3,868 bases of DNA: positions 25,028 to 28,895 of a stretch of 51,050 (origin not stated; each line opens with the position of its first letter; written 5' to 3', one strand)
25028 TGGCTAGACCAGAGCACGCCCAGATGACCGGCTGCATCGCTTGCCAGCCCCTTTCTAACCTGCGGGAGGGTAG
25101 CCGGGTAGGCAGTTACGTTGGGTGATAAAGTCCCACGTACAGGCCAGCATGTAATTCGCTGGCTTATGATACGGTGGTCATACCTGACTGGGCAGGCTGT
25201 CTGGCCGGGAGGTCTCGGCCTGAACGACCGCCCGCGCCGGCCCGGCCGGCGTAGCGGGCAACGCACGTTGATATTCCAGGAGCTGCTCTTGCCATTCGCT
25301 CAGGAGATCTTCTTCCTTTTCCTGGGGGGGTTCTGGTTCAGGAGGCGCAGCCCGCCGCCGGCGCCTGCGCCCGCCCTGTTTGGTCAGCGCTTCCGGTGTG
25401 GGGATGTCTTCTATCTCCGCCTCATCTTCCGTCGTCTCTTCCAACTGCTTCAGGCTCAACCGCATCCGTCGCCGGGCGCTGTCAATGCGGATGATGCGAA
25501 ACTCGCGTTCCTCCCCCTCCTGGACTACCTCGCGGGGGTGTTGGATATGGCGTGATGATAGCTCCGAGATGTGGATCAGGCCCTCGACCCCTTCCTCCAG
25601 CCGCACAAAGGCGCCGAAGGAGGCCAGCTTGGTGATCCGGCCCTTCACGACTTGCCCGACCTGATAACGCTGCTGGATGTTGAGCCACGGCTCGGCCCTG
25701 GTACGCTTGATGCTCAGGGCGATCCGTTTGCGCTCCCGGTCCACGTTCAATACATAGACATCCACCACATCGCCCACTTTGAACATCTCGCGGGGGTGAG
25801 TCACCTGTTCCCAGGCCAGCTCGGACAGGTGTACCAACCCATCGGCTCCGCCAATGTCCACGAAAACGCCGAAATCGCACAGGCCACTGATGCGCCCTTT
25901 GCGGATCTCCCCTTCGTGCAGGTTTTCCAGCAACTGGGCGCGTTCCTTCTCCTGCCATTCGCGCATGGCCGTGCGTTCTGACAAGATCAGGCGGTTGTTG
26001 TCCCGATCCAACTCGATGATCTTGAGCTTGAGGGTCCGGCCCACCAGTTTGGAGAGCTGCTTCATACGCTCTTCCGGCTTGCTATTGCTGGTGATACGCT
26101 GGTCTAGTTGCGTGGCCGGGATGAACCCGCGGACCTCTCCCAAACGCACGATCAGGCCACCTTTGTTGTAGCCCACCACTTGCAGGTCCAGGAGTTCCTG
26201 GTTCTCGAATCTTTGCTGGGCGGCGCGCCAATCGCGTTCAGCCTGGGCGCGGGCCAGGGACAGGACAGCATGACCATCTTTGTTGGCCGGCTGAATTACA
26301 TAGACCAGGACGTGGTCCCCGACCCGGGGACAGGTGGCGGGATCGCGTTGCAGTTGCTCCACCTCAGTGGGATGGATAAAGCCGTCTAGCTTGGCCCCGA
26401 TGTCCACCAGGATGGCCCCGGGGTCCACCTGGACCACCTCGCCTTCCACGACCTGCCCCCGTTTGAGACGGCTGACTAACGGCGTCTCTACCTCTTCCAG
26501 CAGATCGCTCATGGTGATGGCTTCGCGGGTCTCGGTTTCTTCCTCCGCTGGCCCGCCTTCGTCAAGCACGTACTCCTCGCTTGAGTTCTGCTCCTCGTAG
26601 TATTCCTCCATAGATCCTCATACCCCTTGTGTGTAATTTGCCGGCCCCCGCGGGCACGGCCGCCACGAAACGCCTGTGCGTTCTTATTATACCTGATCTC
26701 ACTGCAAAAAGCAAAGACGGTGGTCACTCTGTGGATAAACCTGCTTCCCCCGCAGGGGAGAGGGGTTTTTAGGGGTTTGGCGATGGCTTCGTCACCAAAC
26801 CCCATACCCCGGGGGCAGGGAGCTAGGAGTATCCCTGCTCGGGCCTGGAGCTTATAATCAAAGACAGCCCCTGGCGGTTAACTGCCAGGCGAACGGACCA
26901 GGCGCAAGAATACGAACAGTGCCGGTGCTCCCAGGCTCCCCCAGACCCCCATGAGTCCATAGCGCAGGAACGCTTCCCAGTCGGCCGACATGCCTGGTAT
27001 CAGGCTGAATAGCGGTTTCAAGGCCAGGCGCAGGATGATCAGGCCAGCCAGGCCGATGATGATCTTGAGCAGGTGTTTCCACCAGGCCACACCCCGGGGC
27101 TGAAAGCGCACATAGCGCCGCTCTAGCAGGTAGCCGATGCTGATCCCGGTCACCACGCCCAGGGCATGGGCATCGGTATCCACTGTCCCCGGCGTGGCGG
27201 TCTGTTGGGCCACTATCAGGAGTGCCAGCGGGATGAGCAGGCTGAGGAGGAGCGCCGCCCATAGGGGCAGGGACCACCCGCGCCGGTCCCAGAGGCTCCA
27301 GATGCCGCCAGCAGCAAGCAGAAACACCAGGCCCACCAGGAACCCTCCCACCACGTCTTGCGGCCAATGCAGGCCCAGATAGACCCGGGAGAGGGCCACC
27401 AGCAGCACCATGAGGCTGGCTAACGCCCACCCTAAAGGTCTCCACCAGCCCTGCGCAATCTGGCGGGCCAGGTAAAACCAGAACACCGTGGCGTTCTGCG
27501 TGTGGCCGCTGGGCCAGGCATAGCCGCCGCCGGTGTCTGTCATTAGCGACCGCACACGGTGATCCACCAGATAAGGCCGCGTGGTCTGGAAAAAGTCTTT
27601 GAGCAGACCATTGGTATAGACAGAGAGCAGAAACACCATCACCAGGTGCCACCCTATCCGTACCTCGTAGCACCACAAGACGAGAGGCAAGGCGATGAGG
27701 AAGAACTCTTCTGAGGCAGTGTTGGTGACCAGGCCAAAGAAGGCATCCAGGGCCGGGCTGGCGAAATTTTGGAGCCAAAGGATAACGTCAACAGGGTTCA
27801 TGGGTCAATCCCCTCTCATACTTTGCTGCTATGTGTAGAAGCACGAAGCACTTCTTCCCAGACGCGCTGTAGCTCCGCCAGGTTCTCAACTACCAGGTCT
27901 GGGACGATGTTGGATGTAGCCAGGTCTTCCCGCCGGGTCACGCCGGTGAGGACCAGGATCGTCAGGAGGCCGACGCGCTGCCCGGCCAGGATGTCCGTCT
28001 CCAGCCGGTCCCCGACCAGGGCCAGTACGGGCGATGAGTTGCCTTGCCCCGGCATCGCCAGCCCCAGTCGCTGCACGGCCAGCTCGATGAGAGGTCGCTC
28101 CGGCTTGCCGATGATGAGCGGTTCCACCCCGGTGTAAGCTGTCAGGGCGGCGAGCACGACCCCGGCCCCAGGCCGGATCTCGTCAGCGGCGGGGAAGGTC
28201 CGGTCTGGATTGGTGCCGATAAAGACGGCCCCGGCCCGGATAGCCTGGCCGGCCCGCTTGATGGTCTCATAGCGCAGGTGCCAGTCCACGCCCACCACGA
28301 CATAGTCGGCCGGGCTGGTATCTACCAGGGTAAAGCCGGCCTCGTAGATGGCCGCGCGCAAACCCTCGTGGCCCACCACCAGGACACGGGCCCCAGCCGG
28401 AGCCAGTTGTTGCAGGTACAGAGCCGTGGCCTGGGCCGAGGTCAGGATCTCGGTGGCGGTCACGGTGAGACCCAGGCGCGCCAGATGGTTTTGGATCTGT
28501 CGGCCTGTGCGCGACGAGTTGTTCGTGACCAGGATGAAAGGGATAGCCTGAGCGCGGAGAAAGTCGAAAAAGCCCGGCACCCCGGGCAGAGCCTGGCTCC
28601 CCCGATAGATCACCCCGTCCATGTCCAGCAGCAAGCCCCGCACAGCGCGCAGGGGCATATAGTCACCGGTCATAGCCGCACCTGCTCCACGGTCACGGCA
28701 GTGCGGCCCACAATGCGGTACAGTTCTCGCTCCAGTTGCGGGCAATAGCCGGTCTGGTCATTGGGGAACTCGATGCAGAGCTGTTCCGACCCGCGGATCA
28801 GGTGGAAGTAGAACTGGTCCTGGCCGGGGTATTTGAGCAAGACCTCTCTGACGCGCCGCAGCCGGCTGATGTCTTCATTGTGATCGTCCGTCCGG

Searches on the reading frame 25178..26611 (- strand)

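Call 72: search_protein_families(library=pfam, proteins=[window:25178-26611:-], max_evalue=0.00001)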
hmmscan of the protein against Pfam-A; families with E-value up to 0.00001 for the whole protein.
window:25178-26611:- (477 aa): 3 families
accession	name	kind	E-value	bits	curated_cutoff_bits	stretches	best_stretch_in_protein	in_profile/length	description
PF00575.29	S1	-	4.2e-71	235.7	22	4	316-388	2-74/74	S1 RNA binding domain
PF23459.1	S1_RRP5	-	1.3e-21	77.3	27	1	317-387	2-72/72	RRP5 S1 domain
PF21710.3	Spt6_S1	-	4.6e-08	33.7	27.5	0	316-389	14-88/91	Spt6, S1/OB domain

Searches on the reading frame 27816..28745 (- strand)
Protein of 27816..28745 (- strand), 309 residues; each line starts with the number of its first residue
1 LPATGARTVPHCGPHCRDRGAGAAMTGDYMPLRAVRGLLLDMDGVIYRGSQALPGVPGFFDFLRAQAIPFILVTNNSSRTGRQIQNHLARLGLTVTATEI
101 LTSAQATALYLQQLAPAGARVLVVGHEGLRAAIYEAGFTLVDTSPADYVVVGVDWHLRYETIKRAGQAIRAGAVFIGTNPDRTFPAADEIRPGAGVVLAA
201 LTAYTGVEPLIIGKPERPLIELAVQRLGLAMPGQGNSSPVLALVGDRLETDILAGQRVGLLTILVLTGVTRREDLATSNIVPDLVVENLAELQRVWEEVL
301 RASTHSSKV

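Call 83: search_protein_families(library=pfam, proteins=[window:27816-28745:-], max_evalue=0.00001)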
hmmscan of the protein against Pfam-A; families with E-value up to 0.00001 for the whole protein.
window:27816-28745:- (309 aa): 3 families
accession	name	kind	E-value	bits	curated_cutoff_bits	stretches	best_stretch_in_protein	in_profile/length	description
PF13344.12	Hydrolase_6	-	7e-29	100.3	27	1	39-139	2-101/101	Haloacid dehalogenase-like hydrolase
PF13242.12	Hydrolase_like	-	2.5e-20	72.6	22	1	212-292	2-75/75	HAD-hyrolase-like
PF00702.32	Hydrolase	-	1.2e-10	42.5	26.4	1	36-259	2-191/191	haloacid dehalogenase-like hydrolase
